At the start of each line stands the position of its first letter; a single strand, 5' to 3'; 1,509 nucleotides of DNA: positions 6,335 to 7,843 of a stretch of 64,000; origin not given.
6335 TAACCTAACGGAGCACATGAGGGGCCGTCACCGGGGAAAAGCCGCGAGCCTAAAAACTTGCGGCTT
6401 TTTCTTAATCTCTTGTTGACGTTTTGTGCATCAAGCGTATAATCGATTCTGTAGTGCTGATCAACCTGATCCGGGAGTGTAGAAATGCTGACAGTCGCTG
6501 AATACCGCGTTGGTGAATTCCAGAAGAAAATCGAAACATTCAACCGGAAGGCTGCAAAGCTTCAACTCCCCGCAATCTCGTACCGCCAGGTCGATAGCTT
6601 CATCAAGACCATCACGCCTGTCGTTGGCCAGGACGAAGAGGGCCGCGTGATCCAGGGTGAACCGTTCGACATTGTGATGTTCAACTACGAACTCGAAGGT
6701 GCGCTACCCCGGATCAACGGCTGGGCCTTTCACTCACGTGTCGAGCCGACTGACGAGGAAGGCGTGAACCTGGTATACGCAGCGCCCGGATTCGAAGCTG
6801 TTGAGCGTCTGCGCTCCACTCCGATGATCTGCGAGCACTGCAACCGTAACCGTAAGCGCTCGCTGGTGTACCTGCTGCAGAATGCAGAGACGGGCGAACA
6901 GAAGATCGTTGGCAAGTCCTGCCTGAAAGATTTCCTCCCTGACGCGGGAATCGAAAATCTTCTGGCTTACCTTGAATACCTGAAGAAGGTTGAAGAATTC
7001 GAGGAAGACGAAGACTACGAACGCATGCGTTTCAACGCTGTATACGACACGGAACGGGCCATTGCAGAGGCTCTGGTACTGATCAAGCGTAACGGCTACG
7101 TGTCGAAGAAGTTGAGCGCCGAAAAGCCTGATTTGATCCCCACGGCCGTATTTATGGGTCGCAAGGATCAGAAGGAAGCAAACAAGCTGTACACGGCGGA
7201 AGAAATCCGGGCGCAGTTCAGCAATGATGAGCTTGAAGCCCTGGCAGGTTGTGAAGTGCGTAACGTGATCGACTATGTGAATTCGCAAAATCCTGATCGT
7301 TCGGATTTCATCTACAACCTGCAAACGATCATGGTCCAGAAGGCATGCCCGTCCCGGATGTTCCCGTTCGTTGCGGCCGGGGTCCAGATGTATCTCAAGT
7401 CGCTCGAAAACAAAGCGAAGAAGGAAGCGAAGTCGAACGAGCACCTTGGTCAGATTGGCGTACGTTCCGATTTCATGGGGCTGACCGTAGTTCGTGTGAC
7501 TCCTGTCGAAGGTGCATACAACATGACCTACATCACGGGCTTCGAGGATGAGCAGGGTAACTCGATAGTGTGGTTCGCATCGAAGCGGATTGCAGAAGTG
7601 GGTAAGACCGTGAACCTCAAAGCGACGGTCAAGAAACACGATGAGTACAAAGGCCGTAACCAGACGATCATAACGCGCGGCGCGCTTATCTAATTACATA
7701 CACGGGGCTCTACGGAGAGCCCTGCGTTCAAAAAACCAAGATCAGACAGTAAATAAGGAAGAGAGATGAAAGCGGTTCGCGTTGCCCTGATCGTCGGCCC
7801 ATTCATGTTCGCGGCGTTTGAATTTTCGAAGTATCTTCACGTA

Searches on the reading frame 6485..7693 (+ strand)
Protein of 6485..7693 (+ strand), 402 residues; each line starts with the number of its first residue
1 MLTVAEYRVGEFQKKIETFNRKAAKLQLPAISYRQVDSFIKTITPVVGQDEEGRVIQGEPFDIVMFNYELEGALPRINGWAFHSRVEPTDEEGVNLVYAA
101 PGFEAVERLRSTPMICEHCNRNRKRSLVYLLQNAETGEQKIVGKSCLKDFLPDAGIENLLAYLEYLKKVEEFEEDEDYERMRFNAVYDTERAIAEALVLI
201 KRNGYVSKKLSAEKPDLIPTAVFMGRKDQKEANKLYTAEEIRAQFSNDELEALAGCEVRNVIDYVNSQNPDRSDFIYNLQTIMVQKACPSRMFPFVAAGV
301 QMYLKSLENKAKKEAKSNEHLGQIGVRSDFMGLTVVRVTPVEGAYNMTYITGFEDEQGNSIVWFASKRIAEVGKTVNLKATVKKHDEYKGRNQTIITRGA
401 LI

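Call 9: find_related_loci(query=window:6485-7693:+, collection=viral_contigs, flank=4000)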
Query window:6485-7693:+ (402 aa) in viral_contigs; peptide patterns used: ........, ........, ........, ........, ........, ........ (x = any residue, [..] = any of these).
108 stretches matched a pattern; 11 encode a relative of the query (tblastn E <= 1e-3); 11 distinct loci.
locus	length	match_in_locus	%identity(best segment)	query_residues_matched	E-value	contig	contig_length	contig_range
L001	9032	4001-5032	32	54-398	2e-45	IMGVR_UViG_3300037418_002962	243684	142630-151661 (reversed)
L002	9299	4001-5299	29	2-398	8e-35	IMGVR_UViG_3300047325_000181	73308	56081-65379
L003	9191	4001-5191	27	12-398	3e-31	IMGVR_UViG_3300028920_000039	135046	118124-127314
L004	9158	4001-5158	26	6-398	3e-30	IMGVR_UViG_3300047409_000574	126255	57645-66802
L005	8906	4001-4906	25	75-398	2e-23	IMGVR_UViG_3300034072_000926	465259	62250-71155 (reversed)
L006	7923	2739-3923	29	13-398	8e-11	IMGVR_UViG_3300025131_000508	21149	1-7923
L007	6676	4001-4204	41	332-398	2e-10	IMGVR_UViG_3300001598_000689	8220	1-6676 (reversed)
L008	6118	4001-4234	37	320-398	4e-9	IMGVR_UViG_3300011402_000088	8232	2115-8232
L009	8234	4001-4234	37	320-398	4e-9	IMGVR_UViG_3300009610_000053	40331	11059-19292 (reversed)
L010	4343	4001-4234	37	320-398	5e-9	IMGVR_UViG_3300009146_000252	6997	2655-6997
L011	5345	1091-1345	35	318-398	1e-8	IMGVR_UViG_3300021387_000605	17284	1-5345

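Call 10: search_dna_similar(query=window:6485-7693:+, collection=phages, mode=protein)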
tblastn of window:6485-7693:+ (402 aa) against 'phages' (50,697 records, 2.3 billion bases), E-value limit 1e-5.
Records with a match: 147; places in all: 147; records where one place covers at least 80% of the query: 127.
Best place of each record, by identity: <60% 147.
By first word of the organism name: Vibrio 105; Aeromonas 11; Cronobacter 4; Caulobacter 4; Erwinia 4; Streptomyces 4; Ruegeria 2; Rhodococcus 2; Gordonia 2; Salicola 1; and 8 more.
By host as written in the record: - 73; Aeromonas salmonicida 7; Vibrio parahaemolyticus 5; Vibrio sp. 4; Ruegeria pomeroyi DSS-3 3; Vibrio crassostreae 3; Aeromonas hydrophila 3; Rhodococcus erythropolis RIA 643 2; and 31 more.
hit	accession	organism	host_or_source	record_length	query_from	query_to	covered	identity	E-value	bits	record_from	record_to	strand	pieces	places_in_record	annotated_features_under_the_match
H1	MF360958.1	Salicola phage SCTP-2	Salicola sp. PV4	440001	9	401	98%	29.4%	5e-28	122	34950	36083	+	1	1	41: hypothetical protein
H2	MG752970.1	Ralstonia phage RsoM2USA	Ralstonia solanacearum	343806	1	401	100%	28.0%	2e-28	124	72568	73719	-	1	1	hypothetical protein (x3)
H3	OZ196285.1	Vibrio phage F86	Seawater and oysters mix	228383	2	402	100%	27.7%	2e-25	114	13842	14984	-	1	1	hypothetical protein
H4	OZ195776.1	Vibrio phage D479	Seawater and oysters mix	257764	12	398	96%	28.5%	2e-23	108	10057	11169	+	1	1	hypothetical protein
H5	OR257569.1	Ruegeria phage RpAliso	Ruegeria pomeroyi DSS-3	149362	9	402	98%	27.9%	3e-27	120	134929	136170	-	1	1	hypothetical protein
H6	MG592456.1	Vibrio phage 1.081.O._10N.286.52.C2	Shewanella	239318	12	402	97%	27.2%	2e-28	123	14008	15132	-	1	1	hypothetical protein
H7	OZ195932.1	Vibrio phage D481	Seawater and oysters mix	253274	2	402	100%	25.9%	3e-22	105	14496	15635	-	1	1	hypothetical protein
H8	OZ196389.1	Vibrio phage D490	Seawater and oysters mix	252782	8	402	98%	26.3%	1e-22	106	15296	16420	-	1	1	hypothetical protein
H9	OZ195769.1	Vibrio phage D482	Seawater and oysters mix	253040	8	402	98%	26.3%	1e-22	106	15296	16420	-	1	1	hypothetical protein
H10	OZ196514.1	Vibrio phage K575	Seawater and oysters mix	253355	8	402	98%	26.3%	1e-22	106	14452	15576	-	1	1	hypothetical protein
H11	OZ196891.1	Vibrio phage 6E35-1b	Seawater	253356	8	402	98%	26.3%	1e-22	106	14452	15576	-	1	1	hypothetical protein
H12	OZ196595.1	Vibrio phage K571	Seawater and oysters mix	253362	8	402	98%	26.3%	1e-22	106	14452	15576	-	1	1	hypothetical protein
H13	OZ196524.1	Vibrio phage K491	Seawater and oysters mix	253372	8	402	98%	26.3%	1e-22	106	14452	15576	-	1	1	hypothetical protein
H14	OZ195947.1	Vibrio phage D525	Seawater and oysters mix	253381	8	402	98%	26.3%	1e-22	106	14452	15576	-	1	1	hypothetical protein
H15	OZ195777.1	Vibrio phage D480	Seawater and oysters mix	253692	8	402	98%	26.3%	1e-22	106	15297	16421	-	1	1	hypothetical protein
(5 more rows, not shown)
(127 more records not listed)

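Call 12: search_protein_families(library=pfam, proteins=[window:6485-7693:+], max_evalue=0.1)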
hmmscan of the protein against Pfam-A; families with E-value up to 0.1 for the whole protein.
window:6485-7693:+ (402 aa): 1 family
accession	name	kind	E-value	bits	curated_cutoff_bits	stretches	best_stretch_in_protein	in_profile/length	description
PF25100.1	DUF7809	-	0.065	14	27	0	273-313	5-45/160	Domain of unknown function (DUF7809)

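Call 23: find_related_loci(query=window:6485-7693:+, collection=metagenome_contigs, flank=3000)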
Query window:6485-7693:+ (402 aa) in metagenome_contigs; peptide patterns used: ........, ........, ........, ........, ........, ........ (x = any residue, [..] = any of these).
600 stretches matched a pattern (row limit reached: there are more); 41 encode a relative of the query (tblastn E <= 1e-3); 41 distinct loci.
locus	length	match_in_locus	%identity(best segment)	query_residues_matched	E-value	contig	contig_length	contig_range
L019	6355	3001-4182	28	4-398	7e-42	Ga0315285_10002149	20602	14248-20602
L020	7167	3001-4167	29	2-398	3e-41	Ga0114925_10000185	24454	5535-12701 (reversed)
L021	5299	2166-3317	28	1-402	3e-40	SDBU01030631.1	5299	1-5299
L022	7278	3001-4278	29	1-401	3e-39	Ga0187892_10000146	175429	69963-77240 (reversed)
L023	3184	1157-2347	29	4-401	3e-38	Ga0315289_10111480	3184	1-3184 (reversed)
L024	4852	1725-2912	26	1-402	8e-37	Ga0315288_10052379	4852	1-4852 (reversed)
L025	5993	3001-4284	25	4-401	2e-33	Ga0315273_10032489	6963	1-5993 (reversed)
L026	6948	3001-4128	26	2-398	8e-33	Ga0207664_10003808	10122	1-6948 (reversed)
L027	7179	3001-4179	28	12-401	2e-30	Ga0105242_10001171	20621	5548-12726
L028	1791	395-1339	28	70-398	1e-28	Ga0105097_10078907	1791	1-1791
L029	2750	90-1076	27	70-398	4e-27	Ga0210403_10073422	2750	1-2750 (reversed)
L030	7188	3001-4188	27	19-398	4e-27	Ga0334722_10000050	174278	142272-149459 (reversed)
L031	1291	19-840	28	116-398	1e-24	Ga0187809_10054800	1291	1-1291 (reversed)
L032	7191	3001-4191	27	12-398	7e-31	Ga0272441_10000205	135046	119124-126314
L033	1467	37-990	28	90-398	3e-20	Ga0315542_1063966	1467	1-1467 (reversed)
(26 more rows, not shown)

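Call 47: search_protein_families(library=phrogs, proteins=[window:6485-7690:+], max_evalue=1)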
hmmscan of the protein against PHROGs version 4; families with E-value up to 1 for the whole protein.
window:6485-7690:+ (402 aa): 6 families
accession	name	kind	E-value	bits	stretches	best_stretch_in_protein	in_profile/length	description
phrog_2319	-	unknown function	1.2e-71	243.1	1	4-401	8-396/399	-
phrog_3628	-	unknown function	6.1e-13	49.6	1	310-400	160-254/257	-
phrog_27218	-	unknown function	6.3e-13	50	1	317-399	106-187/192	-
phrog_30451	-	unknown function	3.6e-09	37.5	1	300-399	173-277/287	-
phrog_4095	-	unknown function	0.00027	21.6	1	370-398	194-222/234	-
phrog_37859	-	unknown function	0.35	12.1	1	244-279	3-37/94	-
